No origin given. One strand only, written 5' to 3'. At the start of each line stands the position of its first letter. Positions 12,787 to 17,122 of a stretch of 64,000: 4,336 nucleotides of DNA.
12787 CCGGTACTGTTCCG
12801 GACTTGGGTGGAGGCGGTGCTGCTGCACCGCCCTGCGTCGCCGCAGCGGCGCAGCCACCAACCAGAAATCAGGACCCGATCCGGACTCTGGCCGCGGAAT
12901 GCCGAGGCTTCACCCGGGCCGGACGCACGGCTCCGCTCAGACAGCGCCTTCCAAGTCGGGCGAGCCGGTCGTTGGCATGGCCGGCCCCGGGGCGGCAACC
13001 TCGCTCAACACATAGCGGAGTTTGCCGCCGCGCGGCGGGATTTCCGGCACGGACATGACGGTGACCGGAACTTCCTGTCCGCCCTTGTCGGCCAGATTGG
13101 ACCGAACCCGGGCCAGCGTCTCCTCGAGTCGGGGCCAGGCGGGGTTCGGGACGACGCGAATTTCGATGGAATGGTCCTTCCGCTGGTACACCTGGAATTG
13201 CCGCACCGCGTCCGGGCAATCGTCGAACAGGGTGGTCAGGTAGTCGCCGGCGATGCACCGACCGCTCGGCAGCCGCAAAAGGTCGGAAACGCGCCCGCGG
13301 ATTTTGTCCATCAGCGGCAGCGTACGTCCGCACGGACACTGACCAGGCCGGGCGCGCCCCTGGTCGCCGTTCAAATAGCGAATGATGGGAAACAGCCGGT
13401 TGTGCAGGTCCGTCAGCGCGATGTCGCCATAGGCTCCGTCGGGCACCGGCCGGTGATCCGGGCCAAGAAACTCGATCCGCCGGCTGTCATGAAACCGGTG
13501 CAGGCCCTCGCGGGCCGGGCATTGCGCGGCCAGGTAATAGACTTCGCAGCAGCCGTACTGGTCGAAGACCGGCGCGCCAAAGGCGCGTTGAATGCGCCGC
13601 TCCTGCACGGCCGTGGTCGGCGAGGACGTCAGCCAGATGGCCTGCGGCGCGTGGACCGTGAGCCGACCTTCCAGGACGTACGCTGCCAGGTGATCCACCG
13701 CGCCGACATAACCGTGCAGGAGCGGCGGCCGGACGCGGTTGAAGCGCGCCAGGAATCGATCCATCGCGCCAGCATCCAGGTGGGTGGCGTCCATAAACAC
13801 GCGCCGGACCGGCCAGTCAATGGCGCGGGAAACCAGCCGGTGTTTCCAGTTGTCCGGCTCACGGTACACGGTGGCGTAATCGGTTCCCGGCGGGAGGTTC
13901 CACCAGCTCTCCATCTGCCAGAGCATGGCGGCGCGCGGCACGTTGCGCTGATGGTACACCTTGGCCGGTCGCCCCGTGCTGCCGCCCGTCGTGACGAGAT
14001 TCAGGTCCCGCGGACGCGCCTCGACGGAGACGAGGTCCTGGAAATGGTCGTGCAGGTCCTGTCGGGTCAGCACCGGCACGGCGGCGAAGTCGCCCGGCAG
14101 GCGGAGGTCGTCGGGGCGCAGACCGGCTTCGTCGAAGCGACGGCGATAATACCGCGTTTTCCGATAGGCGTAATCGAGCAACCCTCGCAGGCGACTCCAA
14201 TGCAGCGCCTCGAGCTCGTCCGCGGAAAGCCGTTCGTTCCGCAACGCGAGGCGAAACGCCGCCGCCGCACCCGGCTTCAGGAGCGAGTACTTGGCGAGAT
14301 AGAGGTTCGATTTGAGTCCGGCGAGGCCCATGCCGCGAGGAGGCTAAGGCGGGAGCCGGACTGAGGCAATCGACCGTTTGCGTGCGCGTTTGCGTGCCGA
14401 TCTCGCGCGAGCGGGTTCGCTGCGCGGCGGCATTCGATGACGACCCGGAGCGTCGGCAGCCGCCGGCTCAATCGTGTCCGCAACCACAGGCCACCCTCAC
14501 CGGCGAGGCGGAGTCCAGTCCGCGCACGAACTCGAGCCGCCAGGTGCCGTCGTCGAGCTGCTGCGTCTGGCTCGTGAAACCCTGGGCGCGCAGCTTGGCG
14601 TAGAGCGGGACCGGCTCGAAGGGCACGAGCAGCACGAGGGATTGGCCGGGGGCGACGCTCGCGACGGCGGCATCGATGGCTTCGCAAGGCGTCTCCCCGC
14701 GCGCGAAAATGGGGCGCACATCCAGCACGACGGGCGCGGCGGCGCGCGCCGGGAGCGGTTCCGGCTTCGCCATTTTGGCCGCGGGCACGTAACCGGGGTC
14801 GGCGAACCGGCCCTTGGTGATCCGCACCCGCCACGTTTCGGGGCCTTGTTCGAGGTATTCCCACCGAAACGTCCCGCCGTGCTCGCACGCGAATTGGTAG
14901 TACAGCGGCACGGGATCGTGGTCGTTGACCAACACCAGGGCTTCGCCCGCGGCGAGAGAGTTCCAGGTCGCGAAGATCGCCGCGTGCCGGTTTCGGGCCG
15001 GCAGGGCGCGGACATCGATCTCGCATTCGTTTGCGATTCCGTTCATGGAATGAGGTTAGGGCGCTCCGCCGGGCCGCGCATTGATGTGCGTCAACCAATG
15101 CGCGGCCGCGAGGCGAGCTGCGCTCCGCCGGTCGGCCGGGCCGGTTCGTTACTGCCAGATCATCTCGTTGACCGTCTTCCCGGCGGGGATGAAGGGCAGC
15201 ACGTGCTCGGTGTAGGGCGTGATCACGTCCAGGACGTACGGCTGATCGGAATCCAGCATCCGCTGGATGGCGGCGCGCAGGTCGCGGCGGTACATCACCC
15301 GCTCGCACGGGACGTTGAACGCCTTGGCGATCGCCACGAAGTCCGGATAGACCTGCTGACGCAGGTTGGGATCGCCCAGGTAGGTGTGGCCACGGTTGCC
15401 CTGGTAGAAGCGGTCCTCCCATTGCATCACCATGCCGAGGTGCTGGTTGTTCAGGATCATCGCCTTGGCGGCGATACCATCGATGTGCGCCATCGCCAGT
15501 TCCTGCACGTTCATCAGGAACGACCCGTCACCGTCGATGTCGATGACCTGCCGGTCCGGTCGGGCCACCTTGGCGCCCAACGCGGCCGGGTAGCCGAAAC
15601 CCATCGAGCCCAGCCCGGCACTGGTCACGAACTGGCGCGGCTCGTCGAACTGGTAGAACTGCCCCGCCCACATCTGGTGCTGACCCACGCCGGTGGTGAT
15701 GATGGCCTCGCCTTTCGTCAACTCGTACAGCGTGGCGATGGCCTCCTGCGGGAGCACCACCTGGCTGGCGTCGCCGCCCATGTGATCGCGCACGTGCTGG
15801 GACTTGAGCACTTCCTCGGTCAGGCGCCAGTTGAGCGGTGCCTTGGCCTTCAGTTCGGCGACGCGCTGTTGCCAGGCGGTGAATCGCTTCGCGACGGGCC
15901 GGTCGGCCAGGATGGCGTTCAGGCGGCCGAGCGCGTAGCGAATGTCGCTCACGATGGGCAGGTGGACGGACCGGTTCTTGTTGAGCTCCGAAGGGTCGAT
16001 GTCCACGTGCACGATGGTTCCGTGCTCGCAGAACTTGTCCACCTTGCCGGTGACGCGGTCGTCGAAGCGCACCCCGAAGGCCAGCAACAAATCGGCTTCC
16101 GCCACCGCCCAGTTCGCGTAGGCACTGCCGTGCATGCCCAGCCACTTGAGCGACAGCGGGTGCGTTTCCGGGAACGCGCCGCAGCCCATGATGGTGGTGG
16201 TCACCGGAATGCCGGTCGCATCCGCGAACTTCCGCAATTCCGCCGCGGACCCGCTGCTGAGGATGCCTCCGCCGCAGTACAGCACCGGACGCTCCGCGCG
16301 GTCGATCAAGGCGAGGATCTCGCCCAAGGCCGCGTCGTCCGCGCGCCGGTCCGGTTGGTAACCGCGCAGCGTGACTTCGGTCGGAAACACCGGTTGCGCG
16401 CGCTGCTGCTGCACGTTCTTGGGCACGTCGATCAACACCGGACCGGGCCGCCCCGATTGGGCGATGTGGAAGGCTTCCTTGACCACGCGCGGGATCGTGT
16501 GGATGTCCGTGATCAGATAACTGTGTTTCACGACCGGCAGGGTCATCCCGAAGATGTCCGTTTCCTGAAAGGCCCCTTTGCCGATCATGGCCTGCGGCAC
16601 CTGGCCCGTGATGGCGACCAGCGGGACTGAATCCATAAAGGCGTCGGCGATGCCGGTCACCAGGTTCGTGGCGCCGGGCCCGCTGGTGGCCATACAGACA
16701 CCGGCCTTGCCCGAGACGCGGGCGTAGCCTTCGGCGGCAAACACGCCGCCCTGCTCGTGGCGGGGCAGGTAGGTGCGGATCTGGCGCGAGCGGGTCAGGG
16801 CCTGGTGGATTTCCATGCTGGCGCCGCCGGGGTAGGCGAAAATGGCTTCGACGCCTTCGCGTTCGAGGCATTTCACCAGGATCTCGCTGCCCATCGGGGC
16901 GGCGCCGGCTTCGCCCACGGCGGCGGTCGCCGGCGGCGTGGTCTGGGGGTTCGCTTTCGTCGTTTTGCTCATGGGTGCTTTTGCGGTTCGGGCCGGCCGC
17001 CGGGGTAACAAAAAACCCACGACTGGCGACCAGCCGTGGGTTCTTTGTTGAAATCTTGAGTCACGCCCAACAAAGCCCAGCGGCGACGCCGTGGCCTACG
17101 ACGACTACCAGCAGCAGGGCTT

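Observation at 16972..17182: Candidate Leu/Val leader-peptide attenuator controlling ilvB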

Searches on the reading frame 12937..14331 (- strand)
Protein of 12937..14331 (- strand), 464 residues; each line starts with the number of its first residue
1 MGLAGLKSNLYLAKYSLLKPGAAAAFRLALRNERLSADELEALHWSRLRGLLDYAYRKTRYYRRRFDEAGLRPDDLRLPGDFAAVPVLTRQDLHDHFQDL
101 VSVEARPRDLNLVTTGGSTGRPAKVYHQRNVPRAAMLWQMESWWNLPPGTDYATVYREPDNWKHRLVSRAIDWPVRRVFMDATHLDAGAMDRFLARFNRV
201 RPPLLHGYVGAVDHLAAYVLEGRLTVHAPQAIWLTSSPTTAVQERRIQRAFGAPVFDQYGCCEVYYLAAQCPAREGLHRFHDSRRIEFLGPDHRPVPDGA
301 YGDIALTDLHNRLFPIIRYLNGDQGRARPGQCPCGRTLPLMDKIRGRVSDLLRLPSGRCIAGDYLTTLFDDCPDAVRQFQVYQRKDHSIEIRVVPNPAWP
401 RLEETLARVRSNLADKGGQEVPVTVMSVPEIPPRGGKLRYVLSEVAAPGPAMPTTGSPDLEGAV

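Call 38: search_protein_families(library=pfam, max_evalue=0.01, proteins=[window:12937-14331:-])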
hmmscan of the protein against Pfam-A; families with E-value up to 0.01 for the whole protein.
window:12937-14331:- (464 aa): 0 families

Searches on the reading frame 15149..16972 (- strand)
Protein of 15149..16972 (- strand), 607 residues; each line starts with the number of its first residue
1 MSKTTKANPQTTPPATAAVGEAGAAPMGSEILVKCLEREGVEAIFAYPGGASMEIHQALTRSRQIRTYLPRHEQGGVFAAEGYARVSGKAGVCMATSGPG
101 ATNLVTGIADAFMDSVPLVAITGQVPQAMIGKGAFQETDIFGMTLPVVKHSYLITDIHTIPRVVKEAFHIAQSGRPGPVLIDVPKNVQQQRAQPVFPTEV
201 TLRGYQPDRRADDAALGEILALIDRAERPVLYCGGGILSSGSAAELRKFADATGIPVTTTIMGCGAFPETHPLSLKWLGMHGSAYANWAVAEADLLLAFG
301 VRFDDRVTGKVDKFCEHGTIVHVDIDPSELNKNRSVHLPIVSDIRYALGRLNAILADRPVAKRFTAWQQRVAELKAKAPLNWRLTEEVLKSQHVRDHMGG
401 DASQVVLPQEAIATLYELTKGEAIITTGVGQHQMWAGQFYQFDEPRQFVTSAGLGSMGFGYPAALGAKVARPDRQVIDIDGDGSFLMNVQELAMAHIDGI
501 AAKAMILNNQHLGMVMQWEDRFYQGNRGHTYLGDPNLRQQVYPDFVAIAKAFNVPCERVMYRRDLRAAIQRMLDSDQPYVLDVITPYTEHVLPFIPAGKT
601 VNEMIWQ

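Call 11: search_protein_families(library=pfam, max_evalue=0.1, proteins=[window:15149-16972:-])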
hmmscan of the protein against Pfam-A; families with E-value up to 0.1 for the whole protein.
window:15149-16972:- (607 aa): 3 families
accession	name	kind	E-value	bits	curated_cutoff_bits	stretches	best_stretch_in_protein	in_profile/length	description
PF00205.28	TPP_enzyme_M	-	2.6e-47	160.4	30.4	1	218-350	3-136/137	Thiamine pyrophosphate enzyme, central domain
PF02775.26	TPP_enzyme_C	-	5.5e-45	153.3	21.9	1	428-583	1-151/151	Thiamine pyrophosphate enzyme, C-terminal TPP binding domain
PF02776.23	TPP_enzyme_N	-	7.8e-39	132.6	26.8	1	28-143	3-119/119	Thiamine pyrophosphate enzyme, N-terminal TPP binding domain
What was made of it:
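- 15149..16972 (-): ilvB, the biosynthetic acetolactate synthase large subunit and the regulated gene. Pfam TPP_enzyme N, M and C domains (call 11).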

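Call 13: find_related_loci(query=window:15149-16972:-, collection=genome_contigs, flank=3000)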
Query window:15149-16972:- (607 aa) in genome_contigs; peptide patterns used: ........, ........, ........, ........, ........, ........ (x = any residue, [..] = any of these).
599 stretches matched a pattern (row limit reached: there are more); 590 encode a relative of the query (tblastn E <= 1e-3); the best 80 are kept; 80 distinct loci.
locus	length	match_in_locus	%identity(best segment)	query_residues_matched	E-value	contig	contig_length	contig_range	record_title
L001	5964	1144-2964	94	1-607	0e+0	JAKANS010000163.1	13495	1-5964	MAG: bacterium isolate WY5.bin88 NODE_7701_length_13495_cov_2.481897, whole genome shotgun sequence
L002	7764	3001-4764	85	20-607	0e+0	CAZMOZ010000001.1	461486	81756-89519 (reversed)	MAG TPA_asm: uncultured Verrucomicrobiota bacterium isolate binchicken_co107_126 genome assembly, contig: NODE_14_length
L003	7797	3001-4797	83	9-607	0e+0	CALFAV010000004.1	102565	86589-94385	MAG: uncultured Verrucomicrobiae bacterium isolate R1_Bin_Bin_173_1 genome assembly, contig: c_000001058442, whole genom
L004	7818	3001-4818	82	1-607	0e+0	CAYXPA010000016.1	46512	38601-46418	MAG TPA_asm: uncultured Verrucomicrobiota bacterium isolate binchicken_co107_206 genome assembly, contig: NODE_1973_leng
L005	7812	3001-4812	79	1-605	0e+0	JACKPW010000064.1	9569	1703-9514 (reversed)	MAG: Verrucomicrobiales bacterium isolate HK-STAS-VERR-4 HK-STAS-VERR-4_64, whole genome shotgun sequence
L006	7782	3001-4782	80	11-607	0e+0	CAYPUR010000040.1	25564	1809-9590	MAG TPA_asm: uncultured Verrucomicrobiota bacterium isolate SRP263991_co1_516 genome assembly, contig: NODE_2516_length_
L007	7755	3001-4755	78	23-607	0e+0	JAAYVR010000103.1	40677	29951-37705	MAG: Verrucomicrobia bacterium isolate AS27yjCOA_75 62015_AS27, whole genome shotgun sequence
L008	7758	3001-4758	79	21-606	0e+0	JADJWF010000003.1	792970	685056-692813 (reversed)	MAG: Verrucomicrobia bacterium isolate Kalu_18-Q3-R12-55_BAT3C.19 tig00001688-10-7909240, whole genome shotgun sequence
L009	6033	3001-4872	73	1-607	0e+0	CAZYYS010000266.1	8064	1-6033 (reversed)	MAG TPA_asm: uncultured Verrucomicrobiota bacterium isolate SRP237561_co1_386 genome assembly, contig: NODE_18106_length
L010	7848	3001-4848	74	1-607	0e+0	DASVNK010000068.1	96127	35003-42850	MAG TPA_asm: Verrucomicrobiia bacterium isolate SMAG_U3125 k141_273686, whole genome shotgun sequence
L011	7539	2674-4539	74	5-607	0e+0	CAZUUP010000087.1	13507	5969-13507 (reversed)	MAG TPA_asm: uncultured Akkermansia sp. isolate SRP150892_co1_86 genome assembly, contig: NODE_4500_length_13507_cov_8.2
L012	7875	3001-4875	74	1-607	0e+0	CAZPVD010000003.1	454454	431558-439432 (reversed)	MAG TPA_asm: uncultured Verrucomicrobiota bacterium isolate binchicken_co185_72 genome assembly, contig: NODE_15_length_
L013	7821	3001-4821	74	1-607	0e+0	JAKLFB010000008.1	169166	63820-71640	MAG: Verrucomicrobia bacterium isolate RA.bin147 RA.bin147_8, whole genome shotgun sequence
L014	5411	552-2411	74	1-607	0e+0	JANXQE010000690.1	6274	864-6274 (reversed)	MAG: Limisphaerales bacterium isolate GL140_4_concoct_305_sub GL140_4_k141_553713, whole genome shotgun sequence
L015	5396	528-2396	73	1-606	0e+0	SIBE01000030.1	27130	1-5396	MAG: Pedosphaera sp. isolate Baikal-deep-G225 BACOMB-C8111, whole genome shotgun sequence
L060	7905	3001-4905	69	1-607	0e+0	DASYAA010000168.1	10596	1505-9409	MAG TPA_asm: Verrucomicrobiia bacterium isolate SMAG_U4867 k141_635406, whole genome shotgun sequence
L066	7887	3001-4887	69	1-607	0e+0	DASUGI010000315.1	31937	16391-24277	MAG TPA_asm: Verrucomicrobiia bacterium isolate SMAG_U1401 k141_1628063, whole genome shotgun sequence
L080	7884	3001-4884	69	1-607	0e+0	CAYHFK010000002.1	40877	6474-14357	MAG TPA_asm: uncultured Bifidobacterium sp. isolate ERP119702_co2_223 genome assembly, contig: NODE_371_length_40877_cov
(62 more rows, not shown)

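Call 38: search_protein_families(library=pfam, max_evalue=0.01, proteins=[L066:4677-6023:+, L060:4987-6078:-, L013:4814-5725:+, L014:3704-4642:-, L080:4797-5357:-, L060:1190-2836:+])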
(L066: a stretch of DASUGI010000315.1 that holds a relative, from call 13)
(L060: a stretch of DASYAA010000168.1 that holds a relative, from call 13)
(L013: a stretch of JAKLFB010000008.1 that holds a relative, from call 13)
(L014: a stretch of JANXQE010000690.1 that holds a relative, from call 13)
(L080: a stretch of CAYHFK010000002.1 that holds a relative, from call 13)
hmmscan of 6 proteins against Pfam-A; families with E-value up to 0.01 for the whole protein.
L066:4677-6023:+ (448 aa): 3 families
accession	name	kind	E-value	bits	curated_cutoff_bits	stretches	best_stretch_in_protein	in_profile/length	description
PF06439.18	3keto-disac_hyd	-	3.5e-10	40.7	26.8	1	188-313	45-180/187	3-keto-disaccharide hydrolase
PF17851.8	GH43_C2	-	3e-06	27.5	22.7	1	178-284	41-153/203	Beta xylosidase C-terminal Concanavalin A-like domain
PF13385.13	Laminin_G_3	-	0.007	17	27.6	0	194-294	16-112/151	Concanavalin A-like lectin/glucanases superfamily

L060:4987-6078:- (363 aa): 0 families

L013:4814-5725:+ (303 aa): 0 families

L014:3704-4642:- (312 aa): 0 families

L080:4797-5357:- (186 aa): 0 families

L060:1190-2836:+ (548 aa): 1 family
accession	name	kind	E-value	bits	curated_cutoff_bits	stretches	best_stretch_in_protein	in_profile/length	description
PF07690.21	MFS_1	-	1.7e-14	53.9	33.4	1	84-469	3-345/347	Major Facilitator Superfamily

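Call 40: search_protein_families(library=ncbifam, max_evalue=0.00001, proteins=[window:15149-16972:-])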
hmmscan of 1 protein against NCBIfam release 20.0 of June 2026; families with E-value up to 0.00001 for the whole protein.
window:15149-16972:- (607 aa): 54 families (the best 25 are shown)
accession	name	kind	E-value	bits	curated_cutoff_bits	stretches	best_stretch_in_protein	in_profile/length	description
TIGR00118.1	acolac_lg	equivalog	7.8e-209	694.7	538.35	1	28-605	3-554/557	biosynthetic-type acetolactate synthase large subunit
NF004710.0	PRK06048.1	equivalog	6e-203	675.3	976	2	28-396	10-373/561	acetolactate synthase large subunit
NF005651.0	PRK07418.1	subfamily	4.5e-199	662.6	942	1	25-605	18-579/617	acetolactate synthase large subunit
NF005860.0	PRK07789.1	equivalog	2e-191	637.5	881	1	16-604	24-597/615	acetolactate synthase large subunit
NF005228.0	PRK06725.1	equivalog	3e-191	636.5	991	1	27-605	17-565/571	acetolactate synthase large subunit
NF006524.0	PRK08978.1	equivalog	5.2e-189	629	738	1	28-605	3-544/548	acetolactate synthase 2 catalytic subunit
NF004919.0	PRK06276.1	equivalog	2.9e-183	610.3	866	1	28-605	3-557/582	acetolactate synthase large subunit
NF006319.0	PRK08527.1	equivalog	2.2e-182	607.4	905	1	28-606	6-559/565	acetolactate synthase large subunit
NF005824.0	PRK07710.1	equivalog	1.4e-181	604.7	976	1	26-605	17-568/573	acetolactate synthase large subunit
NF006581.0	PRK09107.1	equivalog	2.1e-179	597.7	974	1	27-605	12-573/595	acetolactate synthase 3 large subunit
NF006016.1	PRK08155.1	equivalog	2.7e-172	574.1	870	1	27-605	4-552/554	acetolactate synthase large subunit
NF005584.0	PRK07282.1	equivalog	2.2e-171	571.2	970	1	27-605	11-560/566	acetolactate synthase large subunit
NF005058.0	PRK06466.1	equivalog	1.3e-167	558.7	951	1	28-604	6-566/574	acetolactate synthase 3 large subunit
NF005409.0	PRK06965.1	equivalog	3.7e-163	544.1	1035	1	20-605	15-581/587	acetolactate synthase 3 catalytic subunit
NF006525.0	PRK08979.1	equivalog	2.4e-160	534.7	1084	1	28-605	6-565/572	acetolactate synthase 3 large subunit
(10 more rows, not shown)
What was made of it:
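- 15149..16972 (-): TIGR00118 at 694.7 bits against a cutoff of 538.35 (call 40).
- Checked: It spans 15149..16972 and matches TIGR00118 at 694.7 bits against a cutoff of 538 (call 40).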
